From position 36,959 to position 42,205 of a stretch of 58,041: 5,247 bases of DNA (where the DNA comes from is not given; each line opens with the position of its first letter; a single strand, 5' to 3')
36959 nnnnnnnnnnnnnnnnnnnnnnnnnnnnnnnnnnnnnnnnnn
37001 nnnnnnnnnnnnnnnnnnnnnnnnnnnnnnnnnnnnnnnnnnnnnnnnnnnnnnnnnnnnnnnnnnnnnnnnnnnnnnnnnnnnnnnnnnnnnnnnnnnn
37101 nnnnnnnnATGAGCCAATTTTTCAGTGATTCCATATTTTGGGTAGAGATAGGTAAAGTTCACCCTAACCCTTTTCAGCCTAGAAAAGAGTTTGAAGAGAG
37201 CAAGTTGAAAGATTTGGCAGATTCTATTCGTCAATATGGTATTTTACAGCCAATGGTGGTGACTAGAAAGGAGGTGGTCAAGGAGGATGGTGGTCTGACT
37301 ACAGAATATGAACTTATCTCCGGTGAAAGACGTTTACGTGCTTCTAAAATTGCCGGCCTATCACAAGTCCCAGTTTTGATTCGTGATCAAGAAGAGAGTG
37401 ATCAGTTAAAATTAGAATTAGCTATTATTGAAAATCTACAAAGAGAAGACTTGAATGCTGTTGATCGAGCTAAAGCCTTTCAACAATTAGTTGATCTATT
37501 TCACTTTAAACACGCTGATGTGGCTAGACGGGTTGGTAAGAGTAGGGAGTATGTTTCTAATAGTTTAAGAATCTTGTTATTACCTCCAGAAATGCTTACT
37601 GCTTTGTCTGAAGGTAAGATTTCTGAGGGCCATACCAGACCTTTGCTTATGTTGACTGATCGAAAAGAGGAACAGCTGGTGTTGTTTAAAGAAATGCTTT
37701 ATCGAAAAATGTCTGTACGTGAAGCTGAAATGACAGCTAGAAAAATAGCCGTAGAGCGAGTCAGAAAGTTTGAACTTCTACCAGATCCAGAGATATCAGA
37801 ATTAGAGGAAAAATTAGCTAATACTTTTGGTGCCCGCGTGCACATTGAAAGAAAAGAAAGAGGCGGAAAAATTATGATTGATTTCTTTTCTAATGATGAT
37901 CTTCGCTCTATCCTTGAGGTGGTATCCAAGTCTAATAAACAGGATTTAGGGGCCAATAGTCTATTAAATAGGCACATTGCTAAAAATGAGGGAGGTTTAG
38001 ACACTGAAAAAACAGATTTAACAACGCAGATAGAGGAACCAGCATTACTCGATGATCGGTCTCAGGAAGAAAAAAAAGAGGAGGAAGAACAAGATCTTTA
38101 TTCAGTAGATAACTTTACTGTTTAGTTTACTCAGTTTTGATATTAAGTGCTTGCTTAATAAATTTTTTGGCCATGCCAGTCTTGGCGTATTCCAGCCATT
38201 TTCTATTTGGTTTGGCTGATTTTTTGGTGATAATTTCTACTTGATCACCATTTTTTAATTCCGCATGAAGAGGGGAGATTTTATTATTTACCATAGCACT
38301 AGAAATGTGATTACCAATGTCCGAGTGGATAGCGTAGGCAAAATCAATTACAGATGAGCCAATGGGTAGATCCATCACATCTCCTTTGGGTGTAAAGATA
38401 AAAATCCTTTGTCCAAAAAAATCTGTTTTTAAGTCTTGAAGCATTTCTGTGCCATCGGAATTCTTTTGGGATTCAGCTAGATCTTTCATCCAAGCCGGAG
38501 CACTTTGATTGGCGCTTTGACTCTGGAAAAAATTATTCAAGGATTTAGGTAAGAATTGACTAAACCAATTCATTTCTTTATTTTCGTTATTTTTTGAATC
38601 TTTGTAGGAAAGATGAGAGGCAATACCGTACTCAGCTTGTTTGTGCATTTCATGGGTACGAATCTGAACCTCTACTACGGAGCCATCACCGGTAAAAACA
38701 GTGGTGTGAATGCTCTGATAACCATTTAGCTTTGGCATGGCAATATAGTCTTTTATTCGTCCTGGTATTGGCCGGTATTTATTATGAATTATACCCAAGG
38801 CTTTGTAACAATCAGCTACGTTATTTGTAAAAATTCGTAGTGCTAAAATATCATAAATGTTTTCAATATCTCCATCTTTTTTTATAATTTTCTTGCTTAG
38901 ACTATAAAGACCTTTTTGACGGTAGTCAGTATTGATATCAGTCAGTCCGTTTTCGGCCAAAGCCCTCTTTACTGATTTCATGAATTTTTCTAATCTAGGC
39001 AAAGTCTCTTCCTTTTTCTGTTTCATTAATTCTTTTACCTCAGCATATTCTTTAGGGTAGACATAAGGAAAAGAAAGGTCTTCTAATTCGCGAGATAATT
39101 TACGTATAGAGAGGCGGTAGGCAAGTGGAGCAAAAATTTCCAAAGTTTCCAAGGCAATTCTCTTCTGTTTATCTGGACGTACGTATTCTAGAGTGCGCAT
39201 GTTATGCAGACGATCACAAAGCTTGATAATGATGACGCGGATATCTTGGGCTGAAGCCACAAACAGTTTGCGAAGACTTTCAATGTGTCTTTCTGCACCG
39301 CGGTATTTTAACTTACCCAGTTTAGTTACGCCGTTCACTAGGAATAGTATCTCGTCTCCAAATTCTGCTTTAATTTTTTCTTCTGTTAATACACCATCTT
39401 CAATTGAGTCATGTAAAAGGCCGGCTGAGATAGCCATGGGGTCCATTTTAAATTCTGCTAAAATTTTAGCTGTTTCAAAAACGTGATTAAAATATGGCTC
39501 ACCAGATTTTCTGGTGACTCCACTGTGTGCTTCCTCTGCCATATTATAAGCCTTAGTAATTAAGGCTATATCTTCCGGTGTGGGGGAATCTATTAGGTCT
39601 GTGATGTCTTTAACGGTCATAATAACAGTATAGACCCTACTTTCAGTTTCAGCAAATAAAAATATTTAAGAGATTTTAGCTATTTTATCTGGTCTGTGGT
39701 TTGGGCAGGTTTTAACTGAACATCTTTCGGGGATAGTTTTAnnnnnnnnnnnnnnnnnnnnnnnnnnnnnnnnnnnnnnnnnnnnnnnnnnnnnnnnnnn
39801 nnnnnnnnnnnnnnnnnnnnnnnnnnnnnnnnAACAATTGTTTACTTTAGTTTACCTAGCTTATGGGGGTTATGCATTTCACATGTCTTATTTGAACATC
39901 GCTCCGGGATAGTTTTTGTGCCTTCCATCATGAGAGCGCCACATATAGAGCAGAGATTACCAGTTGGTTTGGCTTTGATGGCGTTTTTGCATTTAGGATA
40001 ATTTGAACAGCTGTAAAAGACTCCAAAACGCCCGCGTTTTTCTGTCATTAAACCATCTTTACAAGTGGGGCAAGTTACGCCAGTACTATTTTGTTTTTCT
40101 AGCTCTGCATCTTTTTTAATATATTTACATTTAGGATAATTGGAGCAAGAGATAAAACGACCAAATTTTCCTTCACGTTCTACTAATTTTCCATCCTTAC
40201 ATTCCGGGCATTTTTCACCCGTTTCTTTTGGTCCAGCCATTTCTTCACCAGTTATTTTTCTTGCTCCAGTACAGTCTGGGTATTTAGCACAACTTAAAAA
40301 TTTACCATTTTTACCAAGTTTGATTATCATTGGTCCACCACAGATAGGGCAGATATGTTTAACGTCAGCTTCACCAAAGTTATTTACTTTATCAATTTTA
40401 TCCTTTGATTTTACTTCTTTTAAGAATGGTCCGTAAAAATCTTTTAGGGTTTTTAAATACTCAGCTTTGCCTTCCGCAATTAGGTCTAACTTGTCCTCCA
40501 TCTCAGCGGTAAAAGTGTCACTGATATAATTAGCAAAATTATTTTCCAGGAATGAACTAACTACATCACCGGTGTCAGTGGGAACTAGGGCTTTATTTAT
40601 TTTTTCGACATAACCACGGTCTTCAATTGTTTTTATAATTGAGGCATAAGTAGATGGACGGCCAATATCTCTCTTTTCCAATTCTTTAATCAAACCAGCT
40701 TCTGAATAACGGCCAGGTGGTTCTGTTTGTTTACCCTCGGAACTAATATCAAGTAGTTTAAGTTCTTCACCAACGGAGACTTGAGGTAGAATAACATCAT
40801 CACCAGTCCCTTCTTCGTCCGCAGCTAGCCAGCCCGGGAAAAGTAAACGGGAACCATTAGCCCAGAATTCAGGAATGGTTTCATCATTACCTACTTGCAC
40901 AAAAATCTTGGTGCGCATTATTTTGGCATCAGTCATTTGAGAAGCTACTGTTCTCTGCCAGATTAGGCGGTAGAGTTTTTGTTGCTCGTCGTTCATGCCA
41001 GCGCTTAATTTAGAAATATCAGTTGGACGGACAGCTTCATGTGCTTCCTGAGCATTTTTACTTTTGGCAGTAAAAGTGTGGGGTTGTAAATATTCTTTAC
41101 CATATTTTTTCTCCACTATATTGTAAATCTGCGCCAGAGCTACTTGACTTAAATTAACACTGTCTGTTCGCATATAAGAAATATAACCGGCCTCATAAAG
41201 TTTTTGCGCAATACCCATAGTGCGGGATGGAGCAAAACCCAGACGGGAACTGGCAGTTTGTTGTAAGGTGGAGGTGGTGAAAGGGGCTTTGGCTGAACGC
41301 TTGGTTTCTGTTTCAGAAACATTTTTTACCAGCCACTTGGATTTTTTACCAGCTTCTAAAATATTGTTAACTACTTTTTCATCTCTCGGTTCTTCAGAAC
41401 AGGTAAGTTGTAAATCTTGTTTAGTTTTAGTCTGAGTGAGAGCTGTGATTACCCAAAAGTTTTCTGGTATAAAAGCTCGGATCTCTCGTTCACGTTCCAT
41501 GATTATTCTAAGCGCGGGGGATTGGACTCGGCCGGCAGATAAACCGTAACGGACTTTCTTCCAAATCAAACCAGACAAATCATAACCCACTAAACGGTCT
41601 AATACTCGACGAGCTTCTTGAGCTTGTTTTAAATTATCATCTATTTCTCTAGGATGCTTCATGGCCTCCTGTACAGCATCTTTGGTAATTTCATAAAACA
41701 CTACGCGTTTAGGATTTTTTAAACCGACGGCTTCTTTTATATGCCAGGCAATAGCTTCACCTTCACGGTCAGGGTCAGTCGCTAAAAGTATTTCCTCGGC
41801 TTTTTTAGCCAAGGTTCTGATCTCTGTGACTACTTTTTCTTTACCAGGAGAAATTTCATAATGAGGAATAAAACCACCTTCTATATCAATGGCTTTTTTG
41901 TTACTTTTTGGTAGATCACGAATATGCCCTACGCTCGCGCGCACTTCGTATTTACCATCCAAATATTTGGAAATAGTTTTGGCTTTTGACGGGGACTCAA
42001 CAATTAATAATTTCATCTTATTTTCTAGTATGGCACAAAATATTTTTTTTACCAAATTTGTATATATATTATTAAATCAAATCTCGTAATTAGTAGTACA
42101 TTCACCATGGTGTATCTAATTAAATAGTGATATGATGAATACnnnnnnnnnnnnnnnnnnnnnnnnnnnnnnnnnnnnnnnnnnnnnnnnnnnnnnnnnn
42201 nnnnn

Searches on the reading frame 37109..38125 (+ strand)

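Call 20: search_protein_families(library=pfam, proteins=[window:37109-38125:+], max_evalue=0.001)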
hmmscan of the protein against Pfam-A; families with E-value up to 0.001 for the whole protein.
window:37109-38125:+ (338 aa): 3 families
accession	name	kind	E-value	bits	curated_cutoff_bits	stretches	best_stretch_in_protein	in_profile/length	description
PF17762.8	HTH_ParB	-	1.3e-28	99.6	22.6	1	113-213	1-100/102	ParB HTH domain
PF02195.25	ParB_N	-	4.7e-27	94.3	26.3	1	12-111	6-95/95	ParB N-terminal domain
PF23552.2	ParB_C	-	3.3e-11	42.9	23.8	1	225-270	1-47/50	ParB dimerisation domain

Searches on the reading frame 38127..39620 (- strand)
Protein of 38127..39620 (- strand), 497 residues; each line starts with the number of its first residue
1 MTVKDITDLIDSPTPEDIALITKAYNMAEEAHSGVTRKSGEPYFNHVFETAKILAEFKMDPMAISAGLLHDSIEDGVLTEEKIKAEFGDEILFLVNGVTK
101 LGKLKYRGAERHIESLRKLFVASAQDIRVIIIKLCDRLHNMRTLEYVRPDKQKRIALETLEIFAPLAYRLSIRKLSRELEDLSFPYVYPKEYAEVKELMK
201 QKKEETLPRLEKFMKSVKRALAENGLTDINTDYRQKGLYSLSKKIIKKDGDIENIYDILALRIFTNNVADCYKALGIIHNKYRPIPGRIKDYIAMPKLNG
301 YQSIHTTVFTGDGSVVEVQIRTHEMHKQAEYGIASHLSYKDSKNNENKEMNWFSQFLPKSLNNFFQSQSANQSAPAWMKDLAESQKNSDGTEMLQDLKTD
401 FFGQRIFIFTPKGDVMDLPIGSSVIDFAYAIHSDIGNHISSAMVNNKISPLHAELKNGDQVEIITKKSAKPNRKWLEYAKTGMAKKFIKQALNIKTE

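Call 20: search_protein_families(library=pfam, proteins=[window:38127-39620:-], max_evalue=0.001)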
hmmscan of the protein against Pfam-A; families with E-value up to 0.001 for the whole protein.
window:38127-39620:- (497 aa): 4 families
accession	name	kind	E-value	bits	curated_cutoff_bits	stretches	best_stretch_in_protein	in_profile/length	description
PF13328.12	HD_4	-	9.7e-43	146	27.2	1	24-172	1-155/156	HD domain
PF04607.23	RelA_SpoT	-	1.3e-38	132.2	27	1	234-343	2-112/113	Region found in RelA / SpoT proteins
PF02824.27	TGS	-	1.3e-19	70.4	22.2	1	406-465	1-60/60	TGS domain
PF01966.28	HD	-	3.4e-10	40.7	22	1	43-141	1-116/116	HD domain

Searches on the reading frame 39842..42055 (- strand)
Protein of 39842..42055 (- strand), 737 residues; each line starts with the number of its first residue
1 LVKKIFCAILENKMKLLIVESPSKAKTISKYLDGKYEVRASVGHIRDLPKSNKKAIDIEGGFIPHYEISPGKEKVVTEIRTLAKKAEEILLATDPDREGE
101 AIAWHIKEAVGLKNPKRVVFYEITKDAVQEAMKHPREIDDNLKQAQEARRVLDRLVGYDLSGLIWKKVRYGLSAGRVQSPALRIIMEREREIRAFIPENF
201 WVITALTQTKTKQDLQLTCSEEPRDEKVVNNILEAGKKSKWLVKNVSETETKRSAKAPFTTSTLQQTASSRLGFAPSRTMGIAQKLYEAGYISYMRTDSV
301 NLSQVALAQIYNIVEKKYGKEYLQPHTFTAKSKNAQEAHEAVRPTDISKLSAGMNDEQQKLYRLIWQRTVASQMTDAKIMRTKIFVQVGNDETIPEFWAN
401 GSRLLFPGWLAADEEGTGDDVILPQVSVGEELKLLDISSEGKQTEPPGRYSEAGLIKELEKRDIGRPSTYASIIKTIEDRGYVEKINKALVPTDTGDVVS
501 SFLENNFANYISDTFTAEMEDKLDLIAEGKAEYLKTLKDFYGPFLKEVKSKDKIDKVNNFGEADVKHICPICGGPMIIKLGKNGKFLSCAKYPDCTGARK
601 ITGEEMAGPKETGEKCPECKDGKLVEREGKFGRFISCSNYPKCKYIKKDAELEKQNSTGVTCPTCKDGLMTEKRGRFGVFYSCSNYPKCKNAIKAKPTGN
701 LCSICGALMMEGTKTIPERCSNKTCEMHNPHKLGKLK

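Call 20: search_protein_families(library=pfam, proteins=[window:39842-42055:-], max_evalue=0.001)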
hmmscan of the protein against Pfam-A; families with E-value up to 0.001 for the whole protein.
window:39842-42055:- (737 aa): 4 families
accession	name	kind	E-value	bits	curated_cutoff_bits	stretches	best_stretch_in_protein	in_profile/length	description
PF01131.25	Topoisom_bac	-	1.1e-121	407.1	35.1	1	138-536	2-409/411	DNA topoisomerase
PF01396.24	Zn_ribbon_Top1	-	1.8e-39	133.6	32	3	613-649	1-36/39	Topoisomerase DNA binding C4 zinc finger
PF01751.28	Toprim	-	4.8e-23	81.6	23.1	1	16-123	2-96/96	Toprim domain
PF13662.12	Toprim_4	-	0.00079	20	25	0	72-113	35-76/85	Toprim domain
